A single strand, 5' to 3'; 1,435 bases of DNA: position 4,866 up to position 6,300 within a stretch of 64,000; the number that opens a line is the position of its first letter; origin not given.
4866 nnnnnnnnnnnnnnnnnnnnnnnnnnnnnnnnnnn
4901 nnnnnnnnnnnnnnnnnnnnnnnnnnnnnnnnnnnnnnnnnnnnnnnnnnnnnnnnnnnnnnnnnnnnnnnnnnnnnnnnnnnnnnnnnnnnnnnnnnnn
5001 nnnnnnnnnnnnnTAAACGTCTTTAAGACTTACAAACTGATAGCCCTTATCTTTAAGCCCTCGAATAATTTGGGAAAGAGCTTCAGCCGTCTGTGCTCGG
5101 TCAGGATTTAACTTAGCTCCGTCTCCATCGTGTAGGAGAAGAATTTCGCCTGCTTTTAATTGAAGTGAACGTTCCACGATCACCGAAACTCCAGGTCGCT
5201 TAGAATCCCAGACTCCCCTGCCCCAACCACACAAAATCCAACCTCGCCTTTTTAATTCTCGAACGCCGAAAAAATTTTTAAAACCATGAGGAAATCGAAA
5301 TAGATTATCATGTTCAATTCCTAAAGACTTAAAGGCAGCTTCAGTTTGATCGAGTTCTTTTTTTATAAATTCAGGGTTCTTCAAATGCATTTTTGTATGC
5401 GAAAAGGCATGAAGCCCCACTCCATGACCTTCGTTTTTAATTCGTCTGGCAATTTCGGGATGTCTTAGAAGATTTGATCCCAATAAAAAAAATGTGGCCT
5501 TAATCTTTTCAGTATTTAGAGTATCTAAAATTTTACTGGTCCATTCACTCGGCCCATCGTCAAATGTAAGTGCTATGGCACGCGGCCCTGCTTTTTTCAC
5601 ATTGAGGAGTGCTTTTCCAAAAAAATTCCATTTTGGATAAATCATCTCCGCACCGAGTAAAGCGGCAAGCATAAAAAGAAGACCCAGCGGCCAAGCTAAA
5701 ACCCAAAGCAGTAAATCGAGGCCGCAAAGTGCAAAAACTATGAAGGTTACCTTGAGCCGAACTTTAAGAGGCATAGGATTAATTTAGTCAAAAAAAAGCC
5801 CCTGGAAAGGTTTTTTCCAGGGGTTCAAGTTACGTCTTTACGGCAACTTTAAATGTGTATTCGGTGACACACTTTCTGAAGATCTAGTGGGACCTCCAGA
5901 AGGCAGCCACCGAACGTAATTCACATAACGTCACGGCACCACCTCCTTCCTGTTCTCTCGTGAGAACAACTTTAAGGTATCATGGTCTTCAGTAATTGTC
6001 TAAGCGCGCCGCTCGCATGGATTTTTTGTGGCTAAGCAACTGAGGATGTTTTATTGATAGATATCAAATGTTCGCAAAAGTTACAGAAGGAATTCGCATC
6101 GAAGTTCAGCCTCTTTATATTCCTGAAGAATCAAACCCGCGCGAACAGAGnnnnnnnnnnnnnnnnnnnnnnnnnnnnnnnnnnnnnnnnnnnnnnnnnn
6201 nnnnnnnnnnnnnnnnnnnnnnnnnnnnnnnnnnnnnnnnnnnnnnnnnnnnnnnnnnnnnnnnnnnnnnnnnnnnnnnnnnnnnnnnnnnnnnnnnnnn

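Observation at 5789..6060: Structured RNA with an intrinsic terminator 22 nt upstream of the deacetylase start: candidate attenuator, riboswitch-like leader or small RNA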

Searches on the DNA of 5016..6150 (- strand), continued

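Call 72: search_rna_families(source=L081, start=2175, end=2500, threshold=evalue, max_evalue=10)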
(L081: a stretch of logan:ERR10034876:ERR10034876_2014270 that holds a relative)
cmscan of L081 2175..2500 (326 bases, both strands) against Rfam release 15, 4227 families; matches with E-value up to 10: 9.
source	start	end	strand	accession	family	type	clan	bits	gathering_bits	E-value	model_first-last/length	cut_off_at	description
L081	2313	2449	+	RF02471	Ms_IGR-5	Gene; sRNA;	-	24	45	0.00099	1-184/184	no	Actinobacteria sRNA Ms_IGR-5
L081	2347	2449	+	RF00514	His_leader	Cis-reg; leader;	-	22.8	49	0.11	1-126/126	no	Histidine operon leader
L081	2329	2448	+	RF00515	PyrR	Cis-reg;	-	21.4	54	0.83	1-115/115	no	PyrR binding site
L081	2311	2442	+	RF01867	CC2171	Gene; sRNA;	-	16.6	75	0.17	1-159/159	no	caulobacter sRNA CC2171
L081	2408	2447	-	RF02790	sodF_sRNA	Gene; sRNA;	-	16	46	3.8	51-90/90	no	sodF sRNA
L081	2405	2500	-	RF00514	His_leader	Cis-reg; leader;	-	15.6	49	3.1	39-126/126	5'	Histidine operon leader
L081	2393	2448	+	RF02399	NsiR1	Gene; sRNA;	-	14.7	39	2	1-60/60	no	Nitrogen stress-induced RNA 1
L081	2393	2446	+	RF02438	SpF51_sRNA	Gene; sRNA;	-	14.2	50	6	1-45/45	no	Streptococcus sRNA SpF51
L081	2396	2448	+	RF02837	anti-hemB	Gene; sRNA;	-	12.6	49.5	2.2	1-81/81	no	Burkholderia RNA 7 (anti-hemB)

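Call 73: build_rna_model(alignment_id=A4)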
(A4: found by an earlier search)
Model R2 built from alignment A4 (3 sequences, 117 columns); structure: stored with the alignment.
model positions 117; base pairs 25; branch points 2; effective number of sequences 1.32; information 0.59 bits per position. Calibrated on 0.2 Mb of random sequence (short: E-values are rough).
structure used (alignment columns):
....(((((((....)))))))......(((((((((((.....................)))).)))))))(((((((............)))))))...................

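Call 74: search_with_rna_model(model_id=R2, sources=[window, L081, L082, L083, L084, L085, L086, L087, L088, L089, L097, L098, L099, L100, L007, L010, L023, L001, L004, L012], max_evalue=5)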
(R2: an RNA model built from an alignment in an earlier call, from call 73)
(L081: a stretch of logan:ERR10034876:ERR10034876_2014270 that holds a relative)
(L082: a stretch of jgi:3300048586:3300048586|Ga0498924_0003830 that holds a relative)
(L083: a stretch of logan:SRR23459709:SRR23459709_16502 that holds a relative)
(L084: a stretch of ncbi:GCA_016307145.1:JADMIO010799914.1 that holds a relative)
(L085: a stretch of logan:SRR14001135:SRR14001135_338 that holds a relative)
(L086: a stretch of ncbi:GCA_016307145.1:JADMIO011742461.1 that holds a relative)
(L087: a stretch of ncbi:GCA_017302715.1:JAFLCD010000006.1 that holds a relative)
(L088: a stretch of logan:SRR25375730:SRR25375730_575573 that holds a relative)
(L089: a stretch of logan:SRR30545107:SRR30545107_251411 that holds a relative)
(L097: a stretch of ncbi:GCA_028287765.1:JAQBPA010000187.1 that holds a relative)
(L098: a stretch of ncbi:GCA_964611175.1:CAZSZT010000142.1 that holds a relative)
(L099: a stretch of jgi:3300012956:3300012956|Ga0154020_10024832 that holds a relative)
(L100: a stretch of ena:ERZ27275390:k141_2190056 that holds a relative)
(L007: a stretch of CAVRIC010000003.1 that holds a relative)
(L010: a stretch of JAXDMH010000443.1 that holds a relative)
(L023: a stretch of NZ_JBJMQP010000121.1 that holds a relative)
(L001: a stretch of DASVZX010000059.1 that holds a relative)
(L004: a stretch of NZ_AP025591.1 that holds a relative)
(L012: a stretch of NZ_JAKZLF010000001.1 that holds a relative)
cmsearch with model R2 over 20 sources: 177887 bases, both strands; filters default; matches with E-value up to 5: 4.
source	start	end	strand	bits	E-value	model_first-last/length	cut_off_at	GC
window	5856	5972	-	129.5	5.8e-37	1-117/117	no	0.5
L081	2297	2407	+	124.2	2.4e-35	1-117/117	no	0.45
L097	4417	4528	+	115.9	8.5e-33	1-117/117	no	0.43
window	5850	5918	+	9.2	3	1-117/117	no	0.48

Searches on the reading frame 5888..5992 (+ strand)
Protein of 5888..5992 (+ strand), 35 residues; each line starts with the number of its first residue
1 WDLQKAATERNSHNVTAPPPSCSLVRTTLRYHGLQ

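Call 54: search_protein_representatives(protein=window:5888-5992:+)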
Query: 35 residues. Proteins with E-value up to 0.001 (for the whole library): 1; up to 1e-10: 0; up to 1e-30: 0. The best 1 are listed.
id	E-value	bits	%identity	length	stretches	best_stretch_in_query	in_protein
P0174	6.3e-06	40.8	40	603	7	8-27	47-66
